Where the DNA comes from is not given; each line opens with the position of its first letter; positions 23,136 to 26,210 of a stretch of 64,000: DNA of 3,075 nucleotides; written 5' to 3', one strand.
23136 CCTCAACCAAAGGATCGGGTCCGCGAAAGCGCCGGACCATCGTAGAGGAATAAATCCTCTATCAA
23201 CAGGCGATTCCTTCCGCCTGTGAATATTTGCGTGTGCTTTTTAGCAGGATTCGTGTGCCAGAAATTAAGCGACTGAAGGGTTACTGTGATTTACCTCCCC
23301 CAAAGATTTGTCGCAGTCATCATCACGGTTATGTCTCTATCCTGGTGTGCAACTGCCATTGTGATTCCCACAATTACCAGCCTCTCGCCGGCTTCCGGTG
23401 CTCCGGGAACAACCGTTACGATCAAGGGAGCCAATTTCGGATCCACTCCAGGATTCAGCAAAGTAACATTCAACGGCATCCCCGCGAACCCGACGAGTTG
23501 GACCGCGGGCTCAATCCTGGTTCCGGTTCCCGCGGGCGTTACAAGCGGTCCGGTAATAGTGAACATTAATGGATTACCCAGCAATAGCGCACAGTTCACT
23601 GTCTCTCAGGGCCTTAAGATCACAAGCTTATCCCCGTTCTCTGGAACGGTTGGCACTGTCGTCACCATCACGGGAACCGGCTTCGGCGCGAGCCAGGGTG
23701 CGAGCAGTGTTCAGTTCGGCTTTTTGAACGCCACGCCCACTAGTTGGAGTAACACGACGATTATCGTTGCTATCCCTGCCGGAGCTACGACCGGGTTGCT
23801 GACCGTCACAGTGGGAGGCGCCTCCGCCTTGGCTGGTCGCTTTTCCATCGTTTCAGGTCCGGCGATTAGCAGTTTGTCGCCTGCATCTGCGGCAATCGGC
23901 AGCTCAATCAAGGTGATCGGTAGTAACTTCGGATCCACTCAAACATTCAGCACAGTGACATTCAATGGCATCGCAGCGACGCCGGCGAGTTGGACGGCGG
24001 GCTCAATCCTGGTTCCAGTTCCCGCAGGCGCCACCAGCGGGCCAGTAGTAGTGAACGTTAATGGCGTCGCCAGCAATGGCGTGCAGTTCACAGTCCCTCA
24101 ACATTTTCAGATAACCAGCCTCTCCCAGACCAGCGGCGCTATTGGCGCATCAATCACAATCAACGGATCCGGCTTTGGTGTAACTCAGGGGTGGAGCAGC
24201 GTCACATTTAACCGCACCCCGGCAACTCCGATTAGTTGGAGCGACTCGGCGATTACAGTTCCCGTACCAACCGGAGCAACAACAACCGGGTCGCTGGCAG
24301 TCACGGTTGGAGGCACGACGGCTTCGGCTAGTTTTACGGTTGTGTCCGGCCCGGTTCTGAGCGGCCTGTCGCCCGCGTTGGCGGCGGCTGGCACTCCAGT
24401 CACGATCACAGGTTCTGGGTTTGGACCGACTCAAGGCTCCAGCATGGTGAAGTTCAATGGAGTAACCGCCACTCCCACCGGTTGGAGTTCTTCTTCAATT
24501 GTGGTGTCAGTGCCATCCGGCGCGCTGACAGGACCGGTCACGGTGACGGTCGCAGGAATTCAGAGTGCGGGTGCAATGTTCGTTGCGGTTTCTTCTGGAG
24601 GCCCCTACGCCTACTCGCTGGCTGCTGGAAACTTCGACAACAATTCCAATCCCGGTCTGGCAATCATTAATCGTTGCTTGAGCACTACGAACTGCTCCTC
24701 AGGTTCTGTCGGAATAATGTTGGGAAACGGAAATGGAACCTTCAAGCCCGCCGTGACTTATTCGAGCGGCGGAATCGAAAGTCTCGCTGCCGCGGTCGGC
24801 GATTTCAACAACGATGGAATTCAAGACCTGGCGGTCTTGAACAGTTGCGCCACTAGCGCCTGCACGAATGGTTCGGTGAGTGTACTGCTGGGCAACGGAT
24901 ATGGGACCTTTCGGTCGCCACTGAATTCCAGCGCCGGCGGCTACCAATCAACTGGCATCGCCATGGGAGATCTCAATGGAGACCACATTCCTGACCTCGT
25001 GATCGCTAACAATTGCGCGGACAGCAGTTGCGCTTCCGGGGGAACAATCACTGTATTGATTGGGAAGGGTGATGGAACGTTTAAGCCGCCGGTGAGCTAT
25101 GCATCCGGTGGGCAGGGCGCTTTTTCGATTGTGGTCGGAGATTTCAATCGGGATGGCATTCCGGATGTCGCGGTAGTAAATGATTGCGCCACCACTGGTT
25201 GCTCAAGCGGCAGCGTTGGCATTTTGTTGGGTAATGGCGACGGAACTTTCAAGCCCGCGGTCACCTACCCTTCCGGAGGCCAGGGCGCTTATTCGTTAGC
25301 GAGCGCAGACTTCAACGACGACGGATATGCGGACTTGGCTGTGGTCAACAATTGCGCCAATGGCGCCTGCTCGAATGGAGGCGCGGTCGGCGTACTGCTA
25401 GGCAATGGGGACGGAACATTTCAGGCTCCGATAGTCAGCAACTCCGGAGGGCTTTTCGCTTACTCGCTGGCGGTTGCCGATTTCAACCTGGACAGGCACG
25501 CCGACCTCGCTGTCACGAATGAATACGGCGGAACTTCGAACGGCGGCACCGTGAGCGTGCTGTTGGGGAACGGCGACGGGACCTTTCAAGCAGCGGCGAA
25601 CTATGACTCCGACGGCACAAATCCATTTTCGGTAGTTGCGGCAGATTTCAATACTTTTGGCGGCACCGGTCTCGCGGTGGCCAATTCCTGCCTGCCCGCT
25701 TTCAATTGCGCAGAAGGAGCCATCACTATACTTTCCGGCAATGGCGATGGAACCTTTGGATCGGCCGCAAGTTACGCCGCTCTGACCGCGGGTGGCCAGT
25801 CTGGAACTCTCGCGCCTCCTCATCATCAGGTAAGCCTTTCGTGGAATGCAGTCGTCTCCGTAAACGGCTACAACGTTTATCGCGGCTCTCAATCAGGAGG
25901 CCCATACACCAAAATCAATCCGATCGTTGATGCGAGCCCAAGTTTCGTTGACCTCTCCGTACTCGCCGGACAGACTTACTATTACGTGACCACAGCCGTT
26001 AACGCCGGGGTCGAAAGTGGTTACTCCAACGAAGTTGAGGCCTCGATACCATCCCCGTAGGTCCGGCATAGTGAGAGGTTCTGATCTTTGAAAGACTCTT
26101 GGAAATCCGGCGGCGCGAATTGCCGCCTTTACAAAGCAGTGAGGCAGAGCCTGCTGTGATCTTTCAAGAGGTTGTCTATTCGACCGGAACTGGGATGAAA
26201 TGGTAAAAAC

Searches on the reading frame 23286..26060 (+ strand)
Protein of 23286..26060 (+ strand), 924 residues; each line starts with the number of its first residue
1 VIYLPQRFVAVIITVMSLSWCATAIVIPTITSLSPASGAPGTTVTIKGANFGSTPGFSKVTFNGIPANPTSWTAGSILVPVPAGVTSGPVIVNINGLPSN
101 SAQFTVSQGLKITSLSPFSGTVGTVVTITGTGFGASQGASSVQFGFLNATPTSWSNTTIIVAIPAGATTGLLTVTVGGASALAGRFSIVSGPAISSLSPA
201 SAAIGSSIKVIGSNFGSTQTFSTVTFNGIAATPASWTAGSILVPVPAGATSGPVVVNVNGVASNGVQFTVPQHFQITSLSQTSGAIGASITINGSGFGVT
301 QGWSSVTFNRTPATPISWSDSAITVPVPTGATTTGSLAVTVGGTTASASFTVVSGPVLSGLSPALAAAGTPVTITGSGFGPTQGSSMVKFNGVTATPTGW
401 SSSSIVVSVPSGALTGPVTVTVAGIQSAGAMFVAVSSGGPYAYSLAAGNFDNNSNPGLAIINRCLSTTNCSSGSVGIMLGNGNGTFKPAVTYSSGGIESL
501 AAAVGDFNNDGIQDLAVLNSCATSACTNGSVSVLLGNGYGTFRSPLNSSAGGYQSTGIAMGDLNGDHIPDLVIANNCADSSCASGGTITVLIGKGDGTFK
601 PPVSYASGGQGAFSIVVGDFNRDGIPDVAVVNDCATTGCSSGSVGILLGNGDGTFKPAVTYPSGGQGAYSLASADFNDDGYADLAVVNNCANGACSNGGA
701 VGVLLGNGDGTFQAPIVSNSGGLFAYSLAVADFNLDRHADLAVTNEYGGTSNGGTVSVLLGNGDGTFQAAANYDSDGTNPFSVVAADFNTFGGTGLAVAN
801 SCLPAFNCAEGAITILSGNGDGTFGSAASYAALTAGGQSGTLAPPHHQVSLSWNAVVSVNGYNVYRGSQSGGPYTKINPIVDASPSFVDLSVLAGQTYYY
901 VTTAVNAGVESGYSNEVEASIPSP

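Call 61: search_protein_families(library=ncbifam, proteins=[window:23286-26060:+], max_evalue=0.00001)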
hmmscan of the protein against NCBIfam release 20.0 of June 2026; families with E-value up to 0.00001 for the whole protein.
window:23286-26060:+ (924 aa): 3 families
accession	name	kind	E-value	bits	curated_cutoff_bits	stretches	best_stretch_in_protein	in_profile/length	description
NF047769.1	LIC10067_lipo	equivalog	3.5e-32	111.5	200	4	366-424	56-114/239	LIC10067 family putative lipoprotein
NF058597.1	CoaZ_rpt_PGGG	domain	2.8e-27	94.6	30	1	356-425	3-74/88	choice-of-anchor Z repeating domain-containing protein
NF047539.1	XAC2610_fam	domain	7.9e-16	58.3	35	0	729-774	2-47/89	XAC2610-related protein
